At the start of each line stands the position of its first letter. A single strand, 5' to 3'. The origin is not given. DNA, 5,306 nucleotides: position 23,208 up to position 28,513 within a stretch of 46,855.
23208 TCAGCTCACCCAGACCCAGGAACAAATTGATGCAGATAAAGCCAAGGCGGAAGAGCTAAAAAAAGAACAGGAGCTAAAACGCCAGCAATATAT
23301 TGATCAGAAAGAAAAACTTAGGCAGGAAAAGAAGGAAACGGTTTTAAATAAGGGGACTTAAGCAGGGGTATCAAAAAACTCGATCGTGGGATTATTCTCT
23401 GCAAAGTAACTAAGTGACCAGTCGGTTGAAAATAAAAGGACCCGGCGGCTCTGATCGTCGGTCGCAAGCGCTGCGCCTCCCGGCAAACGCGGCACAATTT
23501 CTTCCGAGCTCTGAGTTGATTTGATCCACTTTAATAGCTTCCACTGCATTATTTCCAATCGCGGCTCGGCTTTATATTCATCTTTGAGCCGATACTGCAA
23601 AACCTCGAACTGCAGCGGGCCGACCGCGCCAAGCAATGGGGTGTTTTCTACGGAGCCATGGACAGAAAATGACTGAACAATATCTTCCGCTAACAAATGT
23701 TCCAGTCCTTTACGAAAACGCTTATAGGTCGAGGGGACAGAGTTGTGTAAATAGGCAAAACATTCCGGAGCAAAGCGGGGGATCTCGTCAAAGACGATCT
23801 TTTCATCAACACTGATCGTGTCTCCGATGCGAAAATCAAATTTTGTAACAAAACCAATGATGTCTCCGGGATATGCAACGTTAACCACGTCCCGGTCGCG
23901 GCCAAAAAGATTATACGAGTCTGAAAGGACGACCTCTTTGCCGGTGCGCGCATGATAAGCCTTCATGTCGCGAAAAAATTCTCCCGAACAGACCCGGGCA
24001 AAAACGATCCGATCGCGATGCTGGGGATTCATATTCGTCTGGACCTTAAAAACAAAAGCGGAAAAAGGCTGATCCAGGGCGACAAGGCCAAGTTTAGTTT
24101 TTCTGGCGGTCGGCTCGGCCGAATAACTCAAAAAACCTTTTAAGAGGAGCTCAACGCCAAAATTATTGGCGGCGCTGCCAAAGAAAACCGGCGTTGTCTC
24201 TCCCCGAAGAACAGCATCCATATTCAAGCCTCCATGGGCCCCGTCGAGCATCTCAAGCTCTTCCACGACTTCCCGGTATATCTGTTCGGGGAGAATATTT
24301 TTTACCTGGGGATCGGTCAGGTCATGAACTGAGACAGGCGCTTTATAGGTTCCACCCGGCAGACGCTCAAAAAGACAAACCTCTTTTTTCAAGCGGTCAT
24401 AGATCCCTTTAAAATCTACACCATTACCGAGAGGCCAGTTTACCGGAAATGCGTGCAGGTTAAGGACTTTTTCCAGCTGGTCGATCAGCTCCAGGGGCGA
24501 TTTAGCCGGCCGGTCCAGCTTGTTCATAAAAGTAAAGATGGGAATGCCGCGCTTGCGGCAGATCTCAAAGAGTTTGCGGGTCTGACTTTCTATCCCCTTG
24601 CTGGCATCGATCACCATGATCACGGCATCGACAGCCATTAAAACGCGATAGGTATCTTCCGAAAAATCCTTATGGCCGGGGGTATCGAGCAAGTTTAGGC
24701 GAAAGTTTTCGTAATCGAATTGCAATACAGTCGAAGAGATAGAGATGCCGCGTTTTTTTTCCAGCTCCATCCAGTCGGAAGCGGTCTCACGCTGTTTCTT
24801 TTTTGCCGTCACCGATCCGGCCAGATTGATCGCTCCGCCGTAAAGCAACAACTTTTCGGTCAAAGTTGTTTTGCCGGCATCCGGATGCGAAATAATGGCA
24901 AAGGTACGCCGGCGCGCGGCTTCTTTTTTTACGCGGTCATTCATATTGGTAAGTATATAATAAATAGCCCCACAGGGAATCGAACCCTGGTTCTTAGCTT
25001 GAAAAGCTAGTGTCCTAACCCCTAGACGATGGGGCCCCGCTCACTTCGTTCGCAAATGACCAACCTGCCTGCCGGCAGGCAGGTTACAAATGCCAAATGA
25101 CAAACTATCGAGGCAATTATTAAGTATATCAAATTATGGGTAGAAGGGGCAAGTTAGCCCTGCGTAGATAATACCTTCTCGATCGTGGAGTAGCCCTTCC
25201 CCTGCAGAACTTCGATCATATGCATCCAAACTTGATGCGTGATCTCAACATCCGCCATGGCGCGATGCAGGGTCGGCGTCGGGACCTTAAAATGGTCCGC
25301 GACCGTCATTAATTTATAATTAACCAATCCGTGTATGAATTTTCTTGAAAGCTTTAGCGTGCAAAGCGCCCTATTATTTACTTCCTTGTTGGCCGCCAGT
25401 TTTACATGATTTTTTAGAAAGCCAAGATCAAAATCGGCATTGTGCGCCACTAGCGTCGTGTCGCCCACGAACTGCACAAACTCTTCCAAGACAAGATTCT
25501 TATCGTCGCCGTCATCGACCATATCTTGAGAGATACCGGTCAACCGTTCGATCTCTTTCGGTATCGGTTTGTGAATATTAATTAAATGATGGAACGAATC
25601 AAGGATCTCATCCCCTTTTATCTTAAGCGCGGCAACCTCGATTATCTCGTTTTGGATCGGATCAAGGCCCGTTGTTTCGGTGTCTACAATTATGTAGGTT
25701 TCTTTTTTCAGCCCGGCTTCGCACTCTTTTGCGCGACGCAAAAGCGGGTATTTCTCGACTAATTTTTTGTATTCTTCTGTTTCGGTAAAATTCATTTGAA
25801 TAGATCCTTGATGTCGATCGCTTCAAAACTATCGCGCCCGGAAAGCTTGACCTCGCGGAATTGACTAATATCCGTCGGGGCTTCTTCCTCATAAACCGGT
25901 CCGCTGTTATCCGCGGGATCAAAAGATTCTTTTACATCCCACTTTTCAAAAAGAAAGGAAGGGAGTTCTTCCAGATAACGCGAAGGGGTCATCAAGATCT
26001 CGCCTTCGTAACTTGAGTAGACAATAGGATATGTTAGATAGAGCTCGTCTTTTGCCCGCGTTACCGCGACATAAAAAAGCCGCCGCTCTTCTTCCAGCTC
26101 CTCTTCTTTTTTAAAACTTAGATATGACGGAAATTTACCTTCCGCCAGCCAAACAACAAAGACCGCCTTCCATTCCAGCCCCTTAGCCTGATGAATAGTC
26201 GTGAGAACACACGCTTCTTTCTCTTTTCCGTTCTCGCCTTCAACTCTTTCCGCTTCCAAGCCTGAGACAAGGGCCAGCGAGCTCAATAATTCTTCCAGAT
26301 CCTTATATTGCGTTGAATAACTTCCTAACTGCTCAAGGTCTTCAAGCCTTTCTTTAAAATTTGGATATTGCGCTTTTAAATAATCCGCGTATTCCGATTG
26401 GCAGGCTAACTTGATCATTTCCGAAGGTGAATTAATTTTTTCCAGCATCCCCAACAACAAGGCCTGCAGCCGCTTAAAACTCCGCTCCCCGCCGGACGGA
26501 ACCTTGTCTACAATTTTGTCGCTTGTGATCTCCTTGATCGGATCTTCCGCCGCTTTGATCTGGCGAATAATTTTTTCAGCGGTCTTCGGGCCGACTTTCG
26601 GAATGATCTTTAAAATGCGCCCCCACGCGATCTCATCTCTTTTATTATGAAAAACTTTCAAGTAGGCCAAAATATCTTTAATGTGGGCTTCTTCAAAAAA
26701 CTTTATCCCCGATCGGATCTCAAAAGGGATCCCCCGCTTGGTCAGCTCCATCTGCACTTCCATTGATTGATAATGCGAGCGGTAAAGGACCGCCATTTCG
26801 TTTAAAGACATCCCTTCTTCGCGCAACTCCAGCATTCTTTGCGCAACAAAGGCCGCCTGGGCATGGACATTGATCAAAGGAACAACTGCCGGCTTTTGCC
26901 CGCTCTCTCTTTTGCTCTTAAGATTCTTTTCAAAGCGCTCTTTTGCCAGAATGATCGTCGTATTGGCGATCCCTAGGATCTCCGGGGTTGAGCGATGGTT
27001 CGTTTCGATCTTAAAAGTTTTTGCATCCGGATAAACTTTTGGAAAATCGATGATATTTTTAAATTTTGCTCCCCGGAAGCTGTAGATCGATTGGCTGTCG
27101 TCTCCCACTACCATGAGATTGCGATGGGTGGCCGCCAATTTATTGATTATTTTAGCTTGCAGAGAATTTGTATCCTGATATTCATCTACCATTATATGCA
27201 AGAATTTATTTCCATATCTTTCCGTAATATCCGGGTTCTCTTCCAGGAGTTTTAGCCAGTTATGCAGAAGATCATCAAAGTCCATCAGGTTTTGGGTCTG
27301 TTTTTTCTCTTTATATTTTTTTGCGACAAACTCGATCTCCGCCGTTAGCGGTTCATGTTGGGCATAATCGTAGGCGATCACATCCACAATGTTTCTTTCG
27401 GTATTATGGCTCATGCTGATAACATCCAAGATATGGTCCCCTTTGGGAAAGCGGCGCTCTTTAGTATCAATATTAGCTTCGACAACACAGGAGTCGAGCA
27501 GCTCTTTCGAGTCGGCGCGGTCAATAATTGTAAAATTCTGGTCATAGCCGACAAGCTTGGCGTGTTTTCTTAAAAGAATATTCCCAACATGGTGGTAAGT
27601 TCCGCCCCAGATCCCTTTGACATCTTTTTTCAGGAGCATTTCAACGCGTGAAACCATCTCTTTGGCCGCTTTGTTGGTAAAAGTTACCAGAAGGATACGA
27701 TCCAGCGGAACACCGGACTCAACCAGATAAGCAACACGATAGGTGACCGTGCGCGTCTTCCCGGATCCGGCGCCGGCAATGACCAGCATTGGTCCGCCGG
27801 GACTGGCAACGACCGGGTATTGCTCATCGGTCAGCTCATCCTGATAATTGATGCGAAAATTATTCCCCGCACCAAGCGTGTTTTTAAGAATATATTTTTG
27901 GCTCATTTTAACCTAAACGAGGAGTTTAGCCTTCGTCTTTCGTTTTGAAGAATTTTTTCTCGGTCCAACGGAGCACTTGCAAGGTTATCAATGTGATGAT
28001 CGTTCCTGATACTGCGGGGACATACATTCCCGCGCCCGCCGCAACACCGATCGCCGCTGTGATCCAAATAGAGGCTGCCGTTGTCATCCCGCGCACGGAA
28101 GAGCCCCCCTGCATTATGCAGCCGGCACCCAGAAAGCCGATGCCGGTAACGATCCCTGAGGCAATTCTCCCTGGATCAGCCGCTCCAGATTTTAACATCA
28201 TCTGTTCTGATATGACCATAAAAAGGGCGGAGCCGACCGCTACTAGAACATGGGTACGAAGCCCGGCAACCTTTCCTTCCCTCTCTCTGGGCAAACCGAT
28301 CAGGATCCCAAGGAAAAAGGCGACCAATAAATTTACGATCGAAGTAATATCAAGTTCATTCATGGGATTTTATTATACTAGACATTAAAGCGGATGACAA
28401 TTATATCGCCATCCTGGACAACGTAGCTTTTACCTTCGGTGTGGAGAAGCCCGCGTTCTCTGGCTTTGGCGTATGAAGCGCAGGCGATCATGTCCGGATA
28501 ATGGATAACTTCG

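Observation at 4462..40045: Five orphan genes at three loci share one bipartite motif, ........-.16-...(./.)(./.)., with sigma-28/FliA-like geometry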

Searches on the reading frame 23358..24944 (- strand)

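Call 9: search_protein_families(library=pfam, proteins=[window:23358-24944:-], max_evalue=0.00001)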
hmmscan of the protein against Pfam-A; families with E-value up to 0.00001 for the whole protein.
window:23358-24944:- (528 aa): 4 families
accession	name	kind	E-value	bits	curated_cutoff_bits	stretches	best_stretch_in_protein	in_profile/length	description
PF00009.33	GTP_EFTU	-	1.1e-51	175.5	26.5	1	11-273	2-184/188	Elongation factor Tu GTP binding domain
PF16658.11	RF3_C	-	7.4e-34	116.8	40.1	1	385-514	1-131/132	Class II release factor RF3, C-terminal domain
PF22042.2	EF-G_D2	-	6e-17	62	27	1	293-379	1-83/84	Elongation factor G domain 2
PF01926.29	MMR_HSR1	-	9.8e-08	32.5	21.9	1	15-142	2-113/113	50S ribosome-binding GTPase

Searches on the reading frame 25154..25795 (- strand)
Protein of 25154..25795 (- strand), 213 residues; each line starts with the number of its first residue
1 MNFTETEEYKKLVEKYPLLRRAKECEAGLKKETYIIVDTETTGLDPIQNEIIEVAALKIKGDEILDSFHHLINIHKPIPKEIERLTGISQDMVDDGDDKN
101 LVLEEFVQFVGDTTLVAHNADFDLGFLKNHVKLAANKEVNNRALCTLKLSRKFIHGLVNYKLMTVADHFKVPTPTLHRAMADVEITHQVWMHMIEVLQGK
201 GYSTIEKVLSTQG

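Call 9: search_protein_families(library=pfam, proteins=[window:25154-25795:-], max_evalue=0.00001)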
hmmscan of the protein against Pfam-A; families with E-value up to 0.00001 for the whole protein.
window:25154-25795:- (213 aa): 1 family
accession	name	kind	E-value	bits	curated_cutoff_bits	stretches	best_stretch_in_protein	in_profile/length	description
PF00929.31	RNase_T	-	2e-36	126.5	24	1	35-188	1-162/164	Exonuclease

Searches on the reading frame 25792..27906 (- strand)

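Call 9: search_protein_families(library=pfam, proteins=[window:25792-27906:-], max_evalue=0.00001)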
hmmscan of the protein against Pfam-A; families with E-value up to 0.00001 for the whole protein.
window:25792-27906:- (704 aa): 5 families
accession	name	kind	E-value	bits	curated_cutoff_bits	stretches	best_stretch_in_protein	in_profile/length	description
PF00580.27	UvrD-helicase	-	1.1e-77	261.8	23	1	25-292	1-270/271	UvrD/REP helicase N-terminal domain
PF13361.12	UvrD_C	-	3.8e-61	207.9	25.6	1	299-626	2-347/350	UvrD-like helicase C-terminal domain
PF13245.12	AAA_19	-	4.1e-23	82.5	25.1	1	34-278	8-134/134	AAA domain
PF13538.12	UvrD_C_2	-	4.9e-13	49.2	27.4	1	567-625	3-52/52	UvrD-like helicase C-terminal domain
PF13604.12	AAA_30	-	8.8e-06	26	27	0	33-88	14-66/191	AAA domain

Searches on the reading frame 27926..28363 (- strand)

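Call 9: search_protein_families(library=pfam, proteins=[window:27926-28363:-], max_evalue=0.00001)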
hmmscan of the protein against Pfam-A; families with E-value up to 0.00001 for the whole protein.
window:27926-28363:- (145 aa): 1 family
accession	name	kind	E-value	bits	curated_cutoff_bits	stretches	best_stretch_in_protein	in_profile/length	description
PF02308.21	MgtC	-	1.4e-40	138.9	31.4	1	12-136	1-120/121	MgtC family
